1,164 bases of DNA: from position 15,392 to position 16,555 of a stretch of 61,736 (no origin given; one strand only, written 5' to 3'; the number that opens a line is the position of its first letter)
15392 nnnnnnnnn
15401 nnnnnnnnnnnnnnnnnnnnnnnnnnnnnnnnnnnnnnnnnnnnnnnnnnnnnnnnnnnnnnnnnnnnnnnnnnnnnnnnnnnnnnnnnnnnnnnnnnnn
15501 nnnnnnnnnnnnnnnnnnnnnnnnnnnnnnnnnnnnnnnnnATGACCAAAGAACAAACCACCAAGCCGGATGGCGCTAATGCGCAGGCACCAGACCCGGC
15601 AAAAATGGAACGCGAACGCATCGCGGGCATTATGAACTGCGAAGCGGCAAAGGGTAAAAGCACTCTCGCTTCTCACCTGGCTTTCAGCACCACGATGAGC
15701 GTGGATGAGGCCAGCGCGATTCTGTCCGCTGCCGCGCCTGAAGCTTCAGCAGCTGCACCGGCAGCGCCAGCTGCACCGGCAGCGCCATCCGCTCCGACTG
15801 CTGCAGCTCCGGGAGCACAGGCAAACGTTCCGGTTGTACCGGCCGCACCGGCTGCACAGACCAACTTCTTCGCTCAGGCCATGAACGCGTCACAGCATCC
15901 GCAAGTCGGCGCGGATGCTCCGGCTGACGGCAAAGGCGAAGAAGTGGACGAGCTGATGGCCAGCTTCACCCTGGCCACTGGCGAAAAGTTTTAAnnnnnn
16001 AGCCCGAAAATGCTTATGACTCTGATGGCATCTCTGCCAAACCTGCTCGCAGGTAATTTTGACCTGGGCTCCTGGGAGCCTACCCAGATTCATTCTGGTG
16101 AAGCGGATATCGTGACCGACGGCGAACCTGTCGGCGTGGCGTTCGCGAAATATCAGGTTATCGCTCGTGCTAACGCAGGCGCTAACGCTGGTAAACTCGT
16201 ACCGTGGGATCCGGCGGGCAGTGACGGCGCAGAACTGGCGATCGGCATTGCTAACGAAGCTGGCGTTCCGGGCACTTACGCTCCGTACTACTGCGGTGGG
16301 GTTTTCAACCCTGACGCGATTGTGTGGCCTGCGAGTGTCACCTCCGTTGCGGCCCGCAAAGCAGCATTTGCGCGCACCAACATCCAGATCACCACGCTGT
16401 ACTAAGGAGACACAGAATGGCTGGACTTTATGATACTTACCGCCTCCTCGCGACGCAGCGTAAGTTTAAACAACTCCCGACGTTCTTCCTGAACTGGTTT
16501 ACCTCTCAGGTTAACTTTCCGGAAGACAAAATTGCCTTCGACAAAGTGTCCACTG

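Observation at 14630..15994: gpC-like protease with Ala/Pro-rich C-terminal extension (possible nested scaffold)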

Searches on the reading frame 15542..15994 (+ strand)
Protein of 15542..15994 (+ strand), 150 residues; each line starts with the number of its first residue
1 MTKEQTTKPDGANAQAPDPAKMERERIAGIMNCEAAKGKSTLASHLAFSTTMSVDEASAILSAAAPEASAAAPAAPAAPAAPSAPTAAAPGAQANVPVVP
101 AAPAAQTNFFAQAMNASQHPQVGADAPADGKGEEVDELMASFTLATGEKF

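Call 6: search_protein_families(library=phrogs, proteins=[window:15542-15994:+], max_evalue=0.01)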
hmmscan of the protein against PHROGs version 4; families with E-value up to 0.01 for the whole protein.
window:15542-15994:+ (150 aa): 7 families
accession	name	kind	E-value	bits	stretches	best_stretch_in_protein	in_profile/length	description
phrog_17040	-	head and packaging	1.8e-23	84.7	1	14-149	10-122/129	head maturation protease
phrog_53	-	head and packaging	4.5e-14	53.5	1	7-137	340-453/583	head maturation protease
phrog_6382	-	unknown function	5.7e-08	33.7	1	20-73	101-154/201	-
phrog_8399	-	head and packaging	3.4e-06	28.3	1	9-93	36-118/131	head scaffolding protein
phrog_16406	-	unknown function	2.6e-05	24.1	1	7-76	500-568/601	-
phrog_8940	-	tail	3.4e-05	24.7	1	8-88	105-183/201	capsid assembly protein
phrog_1999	-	unknown function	0.00028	22.2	1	28-77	49-98/135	-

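Call 44: predict_structure(alignment_id=A2)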
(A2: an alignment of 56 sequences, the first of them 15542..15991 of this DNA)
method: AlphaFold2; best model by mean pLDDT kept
length: 150 residues; sequences in the alignment: 56
mean_pLDDT: 76.0   pTM: 0.42
mean pLDDT of the five models: 76.0, 75.7, 75.5, 75.4, 75.1
residues with pLDDT >= 90: 52; 70-90: 30; 50-70: 66; < 50: 2
segments of 3 or more residues with pLDDT < 50: none
pLDDT, mean of each block of 10 residues (from residue 1): 57 77 96 94 96 96 86 62 66 59 65 69 56 73 87
secondary structure, 60 per line:
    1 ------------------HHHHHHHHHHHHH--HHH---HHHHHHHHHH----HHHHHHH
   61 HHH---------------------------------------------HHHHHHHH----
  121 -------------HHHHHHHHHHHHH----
elements in order: H19-31 H40-49 H54-63 H109-116 H134-146

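Call 48: fold_search(model_id=the predicted structure, library=pdb)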
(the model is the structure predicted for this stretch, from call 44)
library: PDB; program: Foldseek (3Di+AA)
matches with E <= 10: 1; with E <= 0.001: 0
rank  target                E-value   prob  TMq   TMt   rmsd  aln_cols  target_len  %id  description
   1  3iuz                  5.6e+00  0.03  0.12  0.07  12.4        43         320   14  Crystal structure of Putative glyoxalase superfamily protein (YP_299723.1) from RALSTONIA EUTROPHA JMP134 at 1.90 A reso (released 2009-09-08)

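Call 49: fold_search(model_id=the predicted structure, library=viral)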
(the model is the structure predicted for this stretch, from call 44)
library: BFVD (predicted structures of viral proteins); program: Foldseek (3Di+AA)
matches with E <= 10: 10; with E <= 0.001: 1
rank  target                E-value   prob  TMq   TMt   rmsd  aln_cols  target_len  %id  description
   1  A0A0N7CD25            6.9e-05  1.00  0.35  0.44  17.1       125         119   34  Prohead protease [Salmonella phage 37]
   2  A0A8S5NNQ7            2.4e-02  1.00  0.33  0.14  18.3       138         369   17  Peptidase S49 domain-containing protein [Siphoviridae sp. ctpbe1]
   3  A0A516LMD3            3.0e+00  0.05  0.18  0.04  23.9       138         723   17  (no name in the UniProt tables at hand)
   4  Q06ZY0                4.1e+00  0.02  0.14  0.14  28.7       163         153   19  Uncharacterized protein [Nile crocodilepox virus (isolate Crocodylus niloticus/Zimbabwe/Ume/2001)]
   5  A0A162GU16            7.0e+00  0.03  0.18  0.08  18.2       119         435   15  VP80 [Urbanus proteus nucleopolyhedrovirus]
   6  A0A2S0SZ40            7.4e+00  0.03  0.13  0.06  22.4        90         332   29  V [Murine adenovirus 2]
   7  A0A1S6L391            7.4e+00  0.01  0.13  0.07  17.7       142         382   15  Uncharacterized protein [Erwinia phage vB_EamM_Yoloswag]
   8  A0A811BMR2            7.9e+00  0.01  0.14  0.11  24.0       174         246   18  Uncharacterized protein [Pandoravirus japonicus]
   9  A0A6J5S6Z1            8.9e+00  0.01  0.13  0.04  24.0       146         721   14  Uncharacterized protein [uncultured Caudovirales phage]
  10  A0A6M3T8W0            9.5e+00  0.02  0.21  0.12  19.2       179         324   13  (no name in the UniProt tables at hand)

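Call 52: find_homologous_proteins(query=window:15542-15991:+, max_evalue=0.001)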
Query window:15542-15991:+ (150 aa): 1 proteins with E <= 0.001 among 8000 candidates.
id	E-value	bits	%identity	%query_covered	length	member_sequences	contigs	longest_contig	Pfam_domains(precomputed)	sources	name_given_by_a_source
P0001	3.9e-5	42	53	20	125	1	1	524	-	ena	-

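Call 55: search_protein_families(library=ncbifam, proteins=[window:15542-15994:+], max_evalue=0.01)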
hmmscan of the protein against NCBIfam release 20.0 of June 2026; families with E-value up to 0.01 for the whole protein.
window:15542-15994:+ (150 aa): 0 families

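Call 64: search_protein_representatives(alignment_id=A2)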
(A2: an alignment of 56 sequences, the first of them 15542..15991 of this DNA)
Query: 56 sequences, 135 profile positions. Proteins with E-value up to 0.001 (for the whole library): 4471; up to 1e-10: 1953; up to 1e-30: 24. The best 150 are listed.
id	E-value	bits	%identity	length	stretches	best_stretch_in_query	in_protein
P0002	2.8e-37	144.3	-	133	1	1-132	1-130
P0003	8.9e-37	142.6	-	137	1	1-134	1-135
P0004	3.5e-36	140.7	-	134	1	1-132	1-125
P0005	1.4e-35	138.7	-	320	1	1-133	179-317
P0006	1.0e-34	136.0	-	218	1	1-133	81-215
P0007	1.2e-34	135.7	-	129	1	14-132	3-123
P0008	1.5e-34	135.4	-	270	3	13-79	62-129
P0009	2.7e-34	134.6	-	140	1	10-133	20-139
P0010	2.1e-33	131.8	-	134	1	1-132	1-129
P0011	2.3e-33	131.6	-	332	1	1-132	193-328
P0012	1.0e-32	129.5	-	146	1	5-133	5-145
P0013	1.2e-32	129.3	-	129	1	1-131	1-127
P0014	1.9e-32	128.6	-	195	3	22-80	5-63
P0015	2.0e-32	128.6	-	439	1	1-132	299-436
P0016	2.5e-32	128.3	-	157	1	1-134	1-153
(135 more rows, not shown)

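Call 65: find_encoding_contigs(protein=P0002, flank=3000, max_places=3)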
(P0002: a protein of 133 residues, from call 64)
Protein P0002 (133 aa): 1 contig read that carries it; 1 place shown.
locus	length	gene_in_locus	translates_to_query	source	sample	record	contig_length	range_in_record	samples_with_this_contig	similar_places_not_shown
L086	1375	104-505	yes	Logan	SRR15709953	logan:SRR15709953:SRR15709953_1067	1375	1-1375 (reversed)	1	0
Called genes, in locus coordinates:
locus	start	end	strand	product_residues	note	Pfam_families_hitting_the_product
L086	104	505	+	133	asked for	-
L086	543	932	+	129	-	-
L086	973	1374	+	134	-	?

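Call 66: find_encoding_contigs(protein=P0003, flank=3000, max_places=3)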
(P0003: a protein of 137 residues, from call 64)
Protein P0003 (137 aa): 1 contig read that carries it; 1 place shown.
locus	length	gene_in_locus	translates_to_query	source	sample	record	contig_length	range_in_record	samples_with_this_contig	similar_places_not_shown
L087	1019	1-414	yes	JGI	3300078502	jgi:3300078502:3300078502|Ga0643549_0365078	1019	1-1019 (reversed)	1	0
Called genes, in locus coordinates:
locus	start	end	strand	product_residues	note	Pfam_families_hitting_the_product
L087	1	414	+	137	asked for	?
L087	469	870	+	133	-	-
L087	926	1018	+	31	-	?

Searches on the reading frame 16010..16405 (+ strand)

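Call 4: search_protein_families(library=pfam, proteins=[window:16010-16405:+], max_evalue=0.01)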
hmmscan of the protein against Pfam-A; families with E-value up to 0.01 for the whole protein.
window:16010-16405:+ (131 aa): 1 family
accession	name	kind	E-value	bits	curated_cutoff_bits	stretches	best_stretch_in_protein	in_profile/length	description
PF02924.19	HDPD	-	1.1e-12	48.6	29.1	1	45-123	33-111/116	Bacteriophage lambda head decoration protein D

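Call 6: search_protein_families(library=phrogs, proteins=[window:16010-16405:+], max_evalue=0.01)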
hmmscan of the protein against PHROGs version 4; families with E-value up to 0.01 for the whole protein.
window:16010-16405:+ (131 aa): 1 family
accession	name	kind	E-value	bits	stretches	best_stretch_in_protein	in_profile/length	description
phrog_49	-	head and packaging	5.9e-22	79.2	1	3-129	5-138/147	head decoration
